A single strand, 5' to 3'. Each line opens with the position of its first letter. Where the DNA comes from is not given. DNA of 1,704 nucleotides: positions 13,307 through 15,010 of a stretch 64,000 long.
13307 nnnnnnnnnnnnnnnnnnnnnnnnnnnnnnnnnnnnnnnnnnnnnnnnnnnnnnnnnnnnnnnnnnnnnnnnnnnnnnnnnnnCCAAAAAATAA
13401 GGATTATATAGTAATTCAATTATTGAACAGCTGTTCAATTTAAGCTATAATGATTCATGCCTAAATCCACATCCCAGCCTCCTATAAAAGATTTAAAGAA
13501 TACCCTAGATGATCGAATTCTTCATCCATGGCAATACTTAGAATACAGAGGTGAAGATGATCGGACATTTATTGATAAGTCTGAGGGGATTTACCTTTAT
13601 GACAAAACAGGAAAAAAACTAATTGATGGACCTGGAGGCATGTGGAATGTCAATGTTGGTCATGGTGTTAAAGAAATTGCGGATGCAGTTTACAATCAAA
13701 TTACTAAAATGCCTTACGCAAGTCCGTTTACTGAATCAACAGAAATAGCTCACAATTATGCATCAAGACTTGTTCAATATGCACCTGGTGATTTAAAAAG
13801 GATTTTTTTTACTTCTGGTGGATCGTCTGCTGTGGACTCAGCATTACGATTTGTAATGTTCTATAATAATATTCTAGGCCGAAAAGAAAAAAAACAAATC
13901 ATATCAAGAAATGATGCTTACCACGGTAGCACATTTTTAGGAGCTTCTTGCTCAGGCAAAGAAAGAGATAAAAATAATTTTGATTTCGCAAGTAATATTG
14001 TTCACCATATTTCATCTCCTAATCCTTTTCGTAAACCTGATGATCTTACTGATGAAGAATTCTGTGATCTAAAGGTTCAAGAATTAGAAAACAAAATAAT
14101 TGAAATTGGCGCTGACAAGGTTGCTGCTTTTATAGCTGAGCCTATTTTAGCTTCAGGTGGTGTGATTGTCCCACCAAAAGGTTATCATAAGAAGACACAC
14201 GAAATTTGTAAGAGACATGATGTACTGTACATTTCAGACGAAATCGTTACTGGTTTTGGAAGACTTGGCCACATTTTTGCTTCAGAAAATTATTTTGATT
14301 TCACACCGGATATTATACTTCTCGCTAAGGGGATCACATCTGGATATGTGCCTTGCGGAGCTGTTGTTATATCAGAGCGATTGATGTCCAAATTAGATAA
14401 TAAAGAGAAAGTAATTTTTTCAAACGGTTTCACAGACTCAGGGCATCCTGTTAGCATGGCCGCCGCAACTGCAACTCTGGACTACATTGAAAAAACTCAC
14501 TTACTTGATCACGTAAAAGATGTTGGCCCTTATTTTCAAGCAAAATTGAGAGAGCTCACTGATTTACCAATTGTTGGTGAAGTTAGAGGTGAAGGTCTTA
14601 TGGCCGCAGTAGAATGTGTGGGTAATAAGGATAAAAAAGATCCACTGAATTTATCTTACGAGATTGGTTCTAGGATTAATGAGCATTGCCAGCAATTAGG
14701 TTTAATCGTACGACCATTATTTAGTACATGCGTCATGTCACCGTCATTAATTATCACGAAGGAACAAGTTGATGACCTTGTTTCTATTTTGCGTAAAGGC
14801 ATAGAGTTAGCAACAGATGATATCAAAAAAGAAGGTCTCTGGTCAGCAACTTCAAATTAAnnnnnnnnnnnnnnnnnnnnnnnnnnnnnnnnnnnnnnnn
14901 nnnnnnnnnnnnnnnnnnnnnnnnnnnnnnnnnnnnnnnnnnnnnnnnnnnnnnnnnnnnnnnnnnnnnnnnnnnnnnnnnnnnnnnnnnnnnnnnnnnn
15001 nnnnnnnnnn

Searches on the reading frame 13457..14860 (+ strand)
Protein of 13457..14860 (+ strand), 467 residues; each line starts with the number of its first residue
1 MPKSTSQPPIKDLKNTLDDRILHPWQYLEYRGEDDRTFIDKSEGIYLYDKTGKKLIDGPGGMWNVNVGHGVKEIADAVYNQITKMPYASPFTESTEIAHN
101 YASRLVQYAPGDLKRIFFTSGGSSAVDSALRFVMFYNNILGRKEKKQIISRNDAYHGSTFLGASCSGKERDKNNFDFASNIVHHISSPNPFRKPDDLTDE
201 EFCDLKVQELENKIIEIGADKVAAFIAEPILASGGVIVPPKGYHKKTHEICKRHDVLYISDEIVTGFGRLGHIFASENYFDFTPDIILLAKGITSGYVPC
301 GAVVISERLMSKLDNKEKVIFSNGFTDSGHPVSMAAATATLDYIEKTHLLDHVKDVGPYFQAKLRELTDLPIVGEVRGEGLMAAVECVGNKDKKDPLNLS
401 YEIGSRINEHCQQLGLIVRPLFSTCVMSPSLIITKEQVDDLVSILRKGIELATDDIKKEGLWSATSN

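Call 7: search_protein_families(library=pfam, proteins=[window:13457-14860:+])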
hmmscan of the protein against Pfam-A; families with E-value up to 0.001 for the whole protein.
window:13457-14860:+ (467 aa): 1 family
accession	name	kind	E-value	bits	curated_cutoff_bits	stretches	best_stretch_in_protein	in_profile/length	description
PF00202.27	Aminotran_3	-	1.7e-84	284.3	30.5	1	37-447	11-401/403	Aminotransferase class-III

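Call 8: search_protein_families(library=ncbifam, proteins=[window:13457-14860:+])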
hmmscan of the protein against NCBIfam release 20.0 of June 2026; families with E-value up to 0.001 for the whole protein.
window:13457-14860:+ (467 aa): 69 families (the best 25 are shown)
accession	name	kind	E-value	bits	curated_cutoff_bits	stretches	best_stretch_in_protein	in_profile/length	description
NF005447.0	PRK07036.1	equivalog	6.6e-196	651.5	618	1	11-463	11-466/468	aminotransferase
NF005682.0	PRK07480.1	subfamily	3.8e-135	451.1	510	1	6-458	6-458/459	aminotransferase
NF004767.0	PRK06105.1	subfamily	1.6e-130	435.7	517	1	21-458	16-456/460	aminotransferase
NF005684.0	PRK07482.1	subfamily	1.1e-120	403.4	687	1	11-458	6-461/464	hypothetical protein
NF005683.0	PRK07481.1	subfamily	2.1e-116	389.6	575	1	17-451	10-449/453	hypothetical protein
NF004625.0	PRK05965.1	subfamily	1.4e-113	380.1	729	1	21-450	14-446/460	hypothetical protein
NF005102.0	PRK06541.1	equivalog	3.1e-112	375.4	574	1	25-449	24-453/460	aspartate aminotransferase family protein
NF052567.1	OmAmTferAptACaul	equivalog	7.3e-99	331.4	500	1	36-449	19-428/431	omega-aminotransferase AptA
NF005375.0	PRK06917.1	equivalog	3.8e-98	329.1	535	1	37-452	16-439/448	aspartate aminotransferase family protein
NF005685.0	PRK07483.1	equivalog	1e-94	317.9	485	1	38-455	15-441/444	aspartate aminotransferase family protein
NF009068.0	PRK12403.1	equivalog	2.3e-92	310.2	817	1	37-456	38-457/460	aspartate aminotransferase family protein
NF005812.0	PRK07678.1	subfamily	1.6e-89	300.6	488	1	25-450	19-448/451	aminotransferase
NF004718.0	PRK06062.1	subfamily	1.3e-86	291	472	1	18-452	24-449/454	hypothetical protein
TIGR00508.1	bioA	equivalog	3.5e-86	289.4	405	1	23-448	3-417/419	adenosylmethionine--8-amino-7-oxononanoate transaminase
NF041821.1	daptide_amino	equivalog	3.8e-85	286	450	1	33-450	11-405/405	daptide-type RiPP biosynthesis aminotransferase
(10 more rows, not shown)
